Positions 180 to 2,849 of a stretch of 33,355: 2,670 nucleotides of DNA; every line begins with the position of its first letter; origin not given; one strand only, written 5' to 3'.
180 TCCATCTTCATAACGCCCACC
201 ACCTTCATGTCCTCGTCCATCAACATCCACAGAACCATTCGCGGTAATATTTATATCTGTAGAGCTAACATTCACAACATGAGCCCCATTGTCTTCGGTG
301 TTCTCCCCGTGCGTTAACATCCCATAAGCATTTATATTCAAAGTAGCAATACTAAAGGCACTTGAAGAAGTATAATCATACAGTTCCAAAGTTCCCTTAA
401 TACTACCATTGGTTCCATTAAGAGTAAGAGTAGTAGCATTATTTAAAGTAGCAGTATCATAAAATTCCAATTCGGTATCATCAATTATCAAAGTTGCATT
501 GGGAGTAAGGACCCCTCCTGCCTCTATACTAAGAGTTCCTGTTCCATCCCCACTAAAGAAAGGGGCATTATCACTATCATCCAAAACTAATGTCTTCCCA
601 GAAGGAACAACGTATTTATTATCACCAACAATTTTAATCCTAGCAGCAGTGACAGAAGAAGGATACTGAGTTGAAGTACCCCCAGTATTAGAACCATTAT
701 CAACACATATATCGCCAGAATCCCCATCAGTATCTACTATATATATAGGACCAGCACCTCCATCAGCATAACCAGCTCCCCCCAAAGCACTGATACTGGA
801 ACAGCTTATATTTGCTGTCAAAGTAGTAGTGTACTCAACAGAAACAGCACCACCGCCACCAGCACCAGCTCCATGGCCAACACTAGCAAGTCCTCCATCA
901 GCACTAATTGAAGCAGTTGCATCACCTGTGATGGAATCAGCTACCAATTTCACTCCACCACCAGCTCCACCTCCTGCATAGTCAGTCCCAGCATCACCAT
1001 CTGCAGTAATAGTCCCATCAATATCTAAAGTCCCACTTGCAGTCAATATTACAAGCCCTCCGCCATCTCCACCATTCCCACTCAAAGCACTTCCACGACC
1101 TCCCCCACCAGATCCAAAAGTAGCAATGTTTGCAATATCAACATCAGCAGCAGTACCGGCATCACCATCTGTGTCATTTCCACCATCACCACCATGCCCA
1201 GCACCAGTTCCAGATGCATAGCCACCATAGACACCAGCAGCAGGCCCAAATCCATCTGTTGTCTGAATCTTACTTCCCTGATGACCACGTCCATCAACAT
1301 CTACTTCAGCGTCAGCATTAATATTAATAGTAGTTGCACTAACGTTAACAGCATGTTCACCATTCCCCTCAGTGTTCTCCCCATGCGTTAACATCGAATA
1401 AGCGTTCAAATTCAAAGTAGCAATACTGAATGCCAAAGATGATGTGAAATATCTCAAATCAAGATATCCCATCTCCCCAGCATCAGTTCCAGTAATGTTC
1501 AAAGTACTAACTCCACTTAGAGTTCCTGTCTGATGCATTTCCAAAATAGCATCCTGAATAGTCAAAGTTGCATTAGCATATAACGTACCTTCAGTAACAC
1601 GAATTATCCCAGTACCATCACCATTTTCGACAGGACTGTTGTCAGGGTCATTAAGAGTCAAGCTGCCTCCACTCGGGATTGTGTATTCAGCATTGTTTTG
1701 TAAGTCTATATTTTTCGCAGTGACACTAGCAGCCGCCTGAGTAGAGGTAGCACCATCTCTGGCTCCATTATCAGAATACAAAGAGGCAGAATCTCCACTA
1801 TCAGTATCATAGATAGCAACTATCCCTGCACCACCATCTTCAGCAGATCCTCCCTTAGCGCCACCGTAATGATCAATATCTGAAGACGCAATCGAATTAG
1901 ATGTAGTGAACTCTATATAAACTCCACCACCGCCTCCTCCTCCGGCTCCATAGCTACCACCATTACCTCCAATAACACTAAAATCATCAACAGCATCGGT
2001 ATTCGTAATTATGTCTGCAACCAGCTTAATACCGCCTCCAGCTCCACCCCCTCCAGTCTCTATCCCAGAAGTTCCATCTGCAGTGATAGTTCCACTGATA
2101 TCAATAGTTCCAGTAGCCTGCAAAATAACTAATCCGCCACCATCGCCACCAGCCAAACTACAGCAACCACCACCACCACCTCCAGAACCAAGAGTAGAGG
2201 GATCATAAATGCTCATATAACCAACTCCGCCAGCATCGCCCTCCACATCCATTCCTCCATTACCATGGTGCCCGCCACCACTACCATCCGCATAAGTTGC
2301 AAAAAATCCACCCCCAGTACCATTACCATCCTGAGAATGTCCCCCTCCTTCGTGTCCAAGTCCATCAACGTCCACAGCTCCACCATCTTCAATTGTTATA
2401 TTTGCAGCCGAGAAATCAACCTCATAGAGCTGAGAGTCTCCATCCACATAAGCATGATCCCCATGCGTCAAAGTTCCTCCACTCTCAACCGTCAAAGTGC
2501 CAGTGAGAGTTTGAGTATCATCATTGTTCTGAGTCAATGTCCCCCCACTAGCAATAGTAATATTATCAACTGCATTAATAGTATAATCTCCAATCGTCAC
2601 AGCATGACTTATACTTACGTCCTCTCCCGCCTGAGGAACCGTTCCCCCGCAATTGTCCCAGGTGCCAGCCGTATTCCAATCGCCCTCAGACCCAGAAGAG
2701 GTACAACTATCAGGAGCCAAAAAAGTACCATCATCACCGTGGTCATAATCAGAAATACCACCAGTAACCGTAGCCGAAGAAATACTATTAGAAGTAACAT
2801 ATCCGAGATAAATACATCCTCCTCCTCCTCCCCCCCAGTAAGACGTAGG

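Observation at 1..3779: A >1259-codon gene that is invisible in the ORF track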

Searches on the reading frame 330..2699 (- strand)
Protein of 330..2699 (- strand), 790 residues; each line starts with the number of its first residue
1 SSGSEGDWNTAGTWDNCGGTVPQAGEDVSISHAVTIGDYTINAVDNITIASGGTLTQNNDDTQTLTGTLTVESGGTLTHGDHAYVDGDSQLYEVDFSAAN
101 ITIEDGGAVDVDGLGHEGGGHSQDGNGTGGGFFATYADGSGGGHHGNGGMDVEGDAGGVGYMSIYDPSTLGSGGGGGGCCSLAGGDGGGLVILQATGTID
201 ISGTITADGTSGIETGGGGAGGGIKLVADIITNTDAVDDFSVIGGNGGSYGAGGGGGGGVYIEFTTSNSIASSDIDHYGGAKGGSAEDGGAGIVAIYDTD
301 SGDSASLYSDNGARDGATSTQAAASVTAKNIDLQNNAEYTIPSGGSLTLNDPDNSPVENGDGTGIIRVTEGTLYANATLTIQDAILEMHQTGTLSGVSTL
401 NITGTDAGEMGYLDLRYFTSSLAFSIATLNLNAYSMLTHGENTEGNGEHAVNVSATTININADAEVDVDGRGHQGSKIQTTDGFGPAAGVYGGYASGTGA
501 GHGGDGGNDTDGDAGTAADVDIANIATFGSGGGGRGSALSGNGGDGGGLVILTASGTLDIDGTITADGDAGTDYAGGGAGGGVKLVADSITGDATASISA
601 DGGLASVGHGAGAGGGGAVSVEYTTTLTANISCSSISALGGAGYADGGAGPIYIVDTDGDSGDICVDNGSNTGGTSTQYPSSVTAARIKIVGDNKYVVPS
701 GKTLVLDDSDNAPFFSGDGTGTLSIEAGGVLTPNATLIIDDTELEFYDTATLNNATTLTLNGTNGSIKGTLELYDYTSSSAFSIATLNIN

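Call 81: predict_structure(alignment_id=A3)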
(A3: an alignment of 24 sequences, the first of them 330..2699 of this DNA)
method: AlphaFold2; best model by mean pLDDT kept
length: 790 residues; sequences in the alignment: 24
mean_pLDDT: 85.1   pTM: 0.84
mean pLDDT of the five models: 85.1, 84.6, 84.5, 83.2, 82.7
residues with pLDDT >= 90: 430; 70-90: 243; 50-70: 81; < 50: 36
segments of 3 or more residues with pLDDT < 50: 1-3, 747-750, 753-756, 762-769, 774-790
pLDDT, mean of each block of 10 residues (from residue 1): 66 78 87 88 90 93 95 96 68 95 96 94 92 84 96 90 91 88 91 97 96 94 97 82 94 95 94 93 92 94 89 87 89 92 92 74 90 93 94 94 88 95 97 96 81 98 96 85 90 81 89 82 89 79 92 97 96 90 96 89 83 93 88 88 87 83 78 61 74 74 73 65 72 68 53 49 43 45 38
secondary structure, 60 per line:
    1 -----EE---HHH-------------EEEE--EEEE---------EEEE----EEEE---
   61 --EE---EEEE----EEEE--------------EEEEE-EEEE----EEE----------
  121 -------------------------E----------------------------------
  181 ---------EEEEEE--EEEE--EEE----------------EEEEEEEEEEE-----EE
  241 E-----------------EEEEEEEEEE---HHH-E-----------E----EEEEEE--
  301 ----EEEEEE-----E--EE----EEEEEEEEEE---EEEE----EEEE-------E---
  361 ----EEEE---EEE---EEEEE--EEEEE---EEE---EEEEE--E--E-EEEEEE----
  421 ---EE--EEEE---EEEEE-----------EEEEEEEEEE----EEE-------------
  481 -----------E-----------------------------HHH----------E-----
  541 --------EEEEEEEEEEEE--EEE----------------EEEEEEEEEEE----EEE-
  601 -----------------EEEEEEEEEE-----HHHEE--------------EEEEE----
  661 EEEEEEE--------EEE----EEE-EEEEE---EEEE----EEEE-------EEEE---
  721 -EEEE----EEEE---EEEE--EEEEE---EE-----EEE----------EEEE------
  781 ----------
elements in order (helices of 4 or more, strands of 3 or more residues): E27-30 E33-36 E46-49 E54-57 E68-71 E76-79 E94-98 E100-103 E108-110 E190-195 E198-201 E204-206 E223-233 E239-241 E259-268 E293-298 E305-310 E325-334 E338-341 E346-349 E365-368 E372-374 E378-382 E385-389 E393-395 E399-403 E411-416 E428-431 E435-439 E451-460 E465-467 E549-560 E563-565 E582-592 E597-599 E618-627 E652-656 E661-667 E676-678 E683-685 E687-691 E695-698 E703-706 E714-717 E722-725 E730-733 E737-740 E743-747 E758-760 E771-774

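Call 83: fold_search(model_id=the predicted structure, library=pdb)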
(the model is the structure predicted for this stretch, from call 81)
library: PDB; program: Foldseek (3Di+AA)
matches with E <= 10: 144; with E <= 0.001: 0
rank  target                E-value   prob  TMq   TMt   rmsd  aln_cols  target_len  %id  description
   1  4kh3                  1.6e-03  0.82  0.17  0.24  18.5       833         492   13  Structure of a bacterial self-associating protein (released 2014-01-15)
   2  7ko9                  1.4e-02  0.18  0.14  0.16  19.0       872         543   11  Crystal structure of antigen 43 from uropathogenic Escherichia coli UTI89 (released 2022-03-09)
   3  7kob                  1.4e-02  0.25  0.11  0.18  15.8       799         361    9  Crystal structure of antigen 43b from Escherichia coli CFT073 (released 2022-03-09)
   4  9beh_A                1.4e-02  0.12  0.12  0.14  21.9       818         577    9  Structure of GH110A in complex with galactose-6-sulfate (released 2025-08-27)
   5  7koh_C                1.8e-02  0.51  0.19  0.25  18.0       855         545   11  Crystal structure of antigen 43 from Escherichia coli EDL933 (released 2022-03-09)
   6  7jvi_A                2.9e-02  0.44  0.14  0.22  15.8       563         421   10  Crystal structure of a beta-helix domain retrieved from capybara gut metagenome (released 2021-09-08)
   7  7koh_D                3.2e-02  0.25  0.15  0.20  17.8       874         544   11  Crystal structure of antigen 43 from Escherichia coli EDL933 (released 2022-03-09)
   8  8bwk_D                3.2e-02  0.11  0.12  0.13  27.8       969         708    9  Metagenomic derived PL6 alginate lyase (released 2023-12-20)
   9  8bwk_B                4.2e-02  0.09  0.13  0.14  28.4       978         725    9  Metagenomic derived PL6 alginate lyase (released 2023-12-20)
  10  3ak5_A                4.6e-02  0.23  0.19  0.17  19.5       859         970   10  Hemoglobin protease (Hbp) passenger missing domain-2 (released 2010-10-06)
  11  4q1q_A                6.7e-02  0.72  0.14  0.33  14.1       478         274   14  Crystal structure of TibC-catalyzed hyper-glycosylated TibA55-350 fragment (released 2014-09-17)
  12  6bea                  1.2e-01  0.11  0.12  0.19  21.2       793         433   10  Crystal structure of the autotransporter UpaB from E. coli strain CFT073 (released 2019-04-10)
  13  7koh_B                1.4e-01  0.16  0.19  0.25  18.7       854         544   12  Crystal structure of antigen 43 from Escherichia coli EDL933 (released 2022-03-09)
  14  5gkq_A                1.9e-01  0.04  0.12  0.13  27.9       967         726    8  Structure of PL6 family alginate lyase AlyGC mutant-R241A (released 2017-02-08)
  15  1dab                  2.2e-01  0.06  0.12  0.14  18.7       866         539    9  The Structure of Bordetella Pertussis Virulence Factor P.69 Pertactin (released 1999-12-15)
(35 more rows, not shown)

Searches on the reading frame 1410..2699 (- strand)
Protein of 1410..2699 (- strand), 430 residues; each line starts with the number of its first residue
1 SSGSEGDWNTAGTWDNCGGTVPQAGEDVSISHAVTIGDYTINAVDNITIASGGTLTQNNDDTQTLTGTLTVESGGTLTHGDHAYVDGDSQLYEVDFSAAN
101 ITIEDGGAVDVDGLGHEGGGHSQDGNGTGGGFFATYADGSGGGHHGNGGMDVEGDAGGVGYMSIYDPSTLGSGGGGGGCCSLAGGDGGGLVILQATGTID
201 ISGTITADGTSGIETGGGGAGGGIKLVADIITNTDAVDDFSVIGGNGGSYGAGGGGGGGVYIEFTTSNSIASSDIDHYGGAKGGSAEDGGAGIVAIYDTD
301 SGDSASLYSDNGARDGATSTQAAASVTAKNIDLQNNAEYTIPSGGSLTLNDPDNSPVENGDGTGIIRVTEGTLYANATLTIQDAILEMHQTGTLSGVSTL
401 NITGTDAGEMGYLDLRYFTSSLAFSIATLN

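Call 36: predict_structure(alignment_id=A1)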
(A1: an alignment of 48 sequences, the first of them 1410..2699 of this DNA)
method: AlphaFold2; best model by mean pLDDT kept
length: 430 residues; sequences in the alignment: 48
mean_pLDDT: 91.0   pTM: 0.91
mean pLDDT of the five models: 91.0, 90.5, 90.5, 89.7, 88.7
residues with pLDDT >= 90: 348; 70-90: 48; 50-70: 17; < 50: 17
segments of 3 or more residues with pLDDT < 50: 1-15
pLDDT, mean of each block of 10 residues (from residue 1): 35 48 88 92 94 96 97 98 76 97 97 96 94 88 97 95 91 92 95 98 97 97 98 83 96 97 97 95 96 96 94 94 95 96 97 90 95 96 94 96 75 90 83
secondary structure, 60 per line:
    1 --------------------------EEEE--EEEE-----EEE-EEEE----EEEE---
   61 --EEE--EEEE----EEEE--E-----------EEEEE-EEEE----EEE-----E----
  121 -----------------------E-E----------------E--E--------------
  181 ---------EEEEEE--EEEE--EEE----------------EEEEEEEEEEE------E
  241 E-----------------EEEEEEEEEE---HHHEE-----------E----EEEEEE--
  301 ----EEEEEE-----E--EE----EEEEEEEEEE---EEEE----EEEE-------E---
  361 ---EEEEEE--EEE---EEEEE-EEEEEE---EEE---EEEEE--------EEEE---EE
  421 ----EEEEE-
elements in order: E27-30 E33-36 E42-44 E46-49 E54-57 E63-65 E68-71 E76-79 E94-98 E100-103 E108-110 E190-195 E198-201 E204-206 E223-233 E259-268 E293-298 E305-310 E325-334 E338-341 E346-349 E364-369 E372-374 E378-382 E384-389 E393-395 E399-403 E412-415 E425-429

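Call 39: fold_search(model_id=the predicted structure, library=pdb)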
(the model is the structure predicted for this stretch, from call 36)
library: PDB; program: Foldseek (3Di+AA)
matches with E <= 10: 176; with E <= 0.001: 0
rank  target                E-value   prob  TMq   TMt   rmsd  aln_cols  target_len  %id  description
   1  4q1q_A                2.2e-03  0.89  0.22  0.31  13.6       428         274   11  Crystal structure of TibC-catalyzed hyper-glycosylated TibA55-350 fragment (released 2014-09-17)
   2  7koh_D                2.4e-02  0.10  0.12  0.10  20.1       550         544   13  Crystal structure of antigen 43 from Escherichia coli EDL933 (released 2022-03-09)
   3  5uyt_B                4.3e-02  0.09  0.16  0.16  22.4       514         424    8  Crystal structure of ice binding protein from an Antarctic bacterium Flavobacteriaceae (released 2017-10-25)
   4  7o9q_A                8.4e-02  0.21  0.17  0.21  16.1       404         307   14  Crystal structure of the Awp1 (adhesin-like wall protein 1) A-domain from Candida glabrata (released 2021-12-15)
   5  8yk3_B                8.8e-02  0.14  0.24  0.18  18.6       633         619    9  Blood group B alpha-1,3-galactosidase AgaBb from Bifidobacterium bifidum, construct T7-tag_24-673 (released 2024-07-10)
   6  6n2b_A                9.8e-02  0.13  0.18  0.21  23.0       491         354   10  The Crystal Structure of Caldicellulosiruptor kristjanssonii Tapirin C-terminal domain (released 2018-12-19)
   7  9bev_A                1.0e-01  0.06  0.15  0.12  18.0       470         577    9  Structure of GH110A in complex with a lambda-carrageenan oligosaccharide (released 2025-08-27)
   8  5uyt_A                1.8e-01  0.10  0.17  0.18  22.0       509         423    9  Crystal structure of ice binding protein from an Antarctic bacterium Flavobacteriaceae (released 2017-10-25)
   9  1hg8_A                1.9e-01  0.12  0.20  0.24  15.0       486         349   10  Endopolygalacturonase from the phytopathogenic fungus Fusarium moniliforme (released 2001-11-10)
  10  7o7t                  2.3e-01  0.08  0.14  0.10  18.2       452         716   11  Structure of the PL6 family alginate lyase Patl3640 from Pseudoalteromonas atlantica T6c in complex with 4-deoxy-L-eryth (released 2021-07-28)
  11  5lw3                  2.4e-01  0.21  0.28  0.30  13.4       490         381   11  Azotobacter vinelandii Mannuronan C-5 epimerase AlgE6 A-module (released 2017-10-25)
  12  5ny0                  2.7e-01  0.07  0.15  0.18  18.1       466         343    9  L. reuters 100-23 SRRP (released 2018-03-21)
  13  5nxk_A                3.3e-01  0.07  0.15  0.20  17.0       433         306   12  L. reuteri 53608 SRRP (released 2018-03-21)
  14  7kob                  3.5e-01  0.04  0.12  0.13  18.4       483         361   13  Crystal structure of antigen 43b from Escherichia coli CFT073 (released 2022-03-09)
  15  4kh3                  3.6e-01  0.21  0.24  0.22  17.5       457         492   14  Structure of a bacterial self-associating protein (released 2014-01-15)
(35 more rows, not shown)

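Call 48: fold_search(model_id=the predicted structure, library=viral)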
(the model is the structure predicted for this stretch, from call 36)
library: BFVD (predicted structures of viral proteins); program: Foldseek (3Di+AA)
matches with E <= 10: 450; with E <= 0.001: 8
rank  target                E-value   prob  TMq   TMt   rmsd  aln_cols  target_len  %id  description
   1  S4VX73                5.1e-07  1.00  0.30  0.31  13.3       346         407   20  Collagen triple helix domain containing protein [Pandoravirus dulcis]
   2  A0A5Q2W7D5            6.2e-07  1.00  0.31  0.23  14.1       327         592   22  (no name in the UniProt tables at hand)
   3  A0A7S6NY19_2          4.0e-06  1.00  0.36  0.16   4.5       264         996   27  PA14 domain-containing protein [Bathycoccus sp. RCC716 virus 1]
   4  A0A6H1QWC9            4.0e-06  1.00  0.36  0.32   5.5       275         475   23  Uncharacterized protein (Fragment) [Ostreococcus mediterraneus virus 2]
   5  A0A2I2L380            2.0e-05  1.00  0.31  0.28   8.6       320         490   21  Collagen-like protein [Orpheovirus IHUMI-LCC2]
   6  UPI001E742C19         4.6e-05  1.00  0.31  0.34  13.7       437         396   18  (no name look-up for this kind of identifier)
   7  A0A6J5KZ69            1.9e-04  0.90  0.22  0.21  15.3       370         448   17  Uncharacterized protein [uncultured Caudovirales phage]
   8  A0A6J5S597            2.1e-04  0.98  0.25  0.29  16.1       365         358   15  Uncharacterized protein [uncultured Caudovirales phage]
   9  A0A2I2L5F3            1.2e-03  0.97  0.28  0.17  13.5       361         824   19  Collagen-like protein [Orpheovirus IHUMI-LCC2]
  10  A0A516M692            9.3e-03  0.06  0.09  0.06  20.3       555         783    8  (no name in the UniProt tables at hand)
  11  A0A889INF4            1.5e-02  0.30  0.14  0.25  15.8       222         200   22  (no name in the UniProt tables at hand)
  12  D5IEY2                1.6e-02  0.15  0.15  0.12  17.5       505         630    9  Uncharacterized protein [Sulfolobus turreted icosahedral virus 2]
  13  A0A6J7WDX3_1          2.5e-02  0.08  0.10  0.05  19.3       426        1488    9  Concanavalin A-like lectin/glucanases superfamily [uncultured Caudovirales phage]
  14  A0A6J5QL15            4.9e-02  0.06  0.10  0.11  24.9       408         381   16  Glycine-rich domain-containing protein [uncultured Caudovirales phage]
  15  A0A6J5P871            7.0e-02  0.13  0.16  0.19  15.2       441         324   13  Uncharacterized protein [uncultured Caudovirales phage]
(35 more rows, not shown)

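Call 64: search_protein_representatives(alignment_id=A1)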
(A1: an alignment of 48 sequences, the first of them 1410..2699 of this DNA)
Query: 48 sequences, 391 profile positions. Proteins with E-value up to 0.001 (for the whole library): 18065; up to 1e-10: 11907; up to 1e-30: 6371. The best 150 are listed.
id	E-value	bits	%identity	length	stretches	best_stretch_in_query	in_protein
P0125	0.0e+00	2070.9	-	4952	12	52-314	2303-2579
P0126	0.0e+00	1790.8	-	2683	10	44-316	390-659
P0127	0.0e+00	1582.2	-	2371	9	19-322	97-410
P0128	0.0e+00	1572.6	-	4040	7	8-389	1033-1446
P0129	0.0e+00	1572.3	-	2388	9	13-320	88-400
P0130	0.0e+00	1519.6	-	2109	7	23-318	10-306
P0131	0.0e+00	1513.5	-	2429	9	43-322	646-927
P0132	0.0e+00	1509.7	-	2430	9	27-321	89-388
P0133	0.0e+00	1508.4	-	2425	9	42-322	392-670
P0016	0.0e+00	1506.6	-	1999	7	45-303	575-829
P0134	0.0e+00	1486.6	-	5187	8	9-385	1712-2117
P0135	0.0e+00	1465.9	-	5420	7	19-316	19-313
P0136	0.0e+00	1456.3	-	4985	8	16-327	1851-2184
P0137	0.0e+00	1454.9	-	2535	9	16-321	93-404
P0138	0.0e+00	1454.8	-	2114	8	42-323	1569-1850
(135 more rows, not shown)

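Call 76: search_solved_structures(query=A1, max_evalue=1, show_alignments=1)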
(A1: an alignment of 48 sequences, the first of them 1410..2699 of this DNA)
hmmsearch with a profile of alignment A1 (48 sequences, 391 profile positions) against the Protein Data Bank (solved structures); distinct sequences matched with E-value up to 1: 1.
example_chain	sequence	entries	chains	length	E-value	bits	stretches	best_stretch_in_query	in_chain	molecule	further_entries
2l6h_A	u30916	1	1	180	0.00042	22.8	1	79-138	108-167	Focal adhesion kinase 1, linker, Paxillin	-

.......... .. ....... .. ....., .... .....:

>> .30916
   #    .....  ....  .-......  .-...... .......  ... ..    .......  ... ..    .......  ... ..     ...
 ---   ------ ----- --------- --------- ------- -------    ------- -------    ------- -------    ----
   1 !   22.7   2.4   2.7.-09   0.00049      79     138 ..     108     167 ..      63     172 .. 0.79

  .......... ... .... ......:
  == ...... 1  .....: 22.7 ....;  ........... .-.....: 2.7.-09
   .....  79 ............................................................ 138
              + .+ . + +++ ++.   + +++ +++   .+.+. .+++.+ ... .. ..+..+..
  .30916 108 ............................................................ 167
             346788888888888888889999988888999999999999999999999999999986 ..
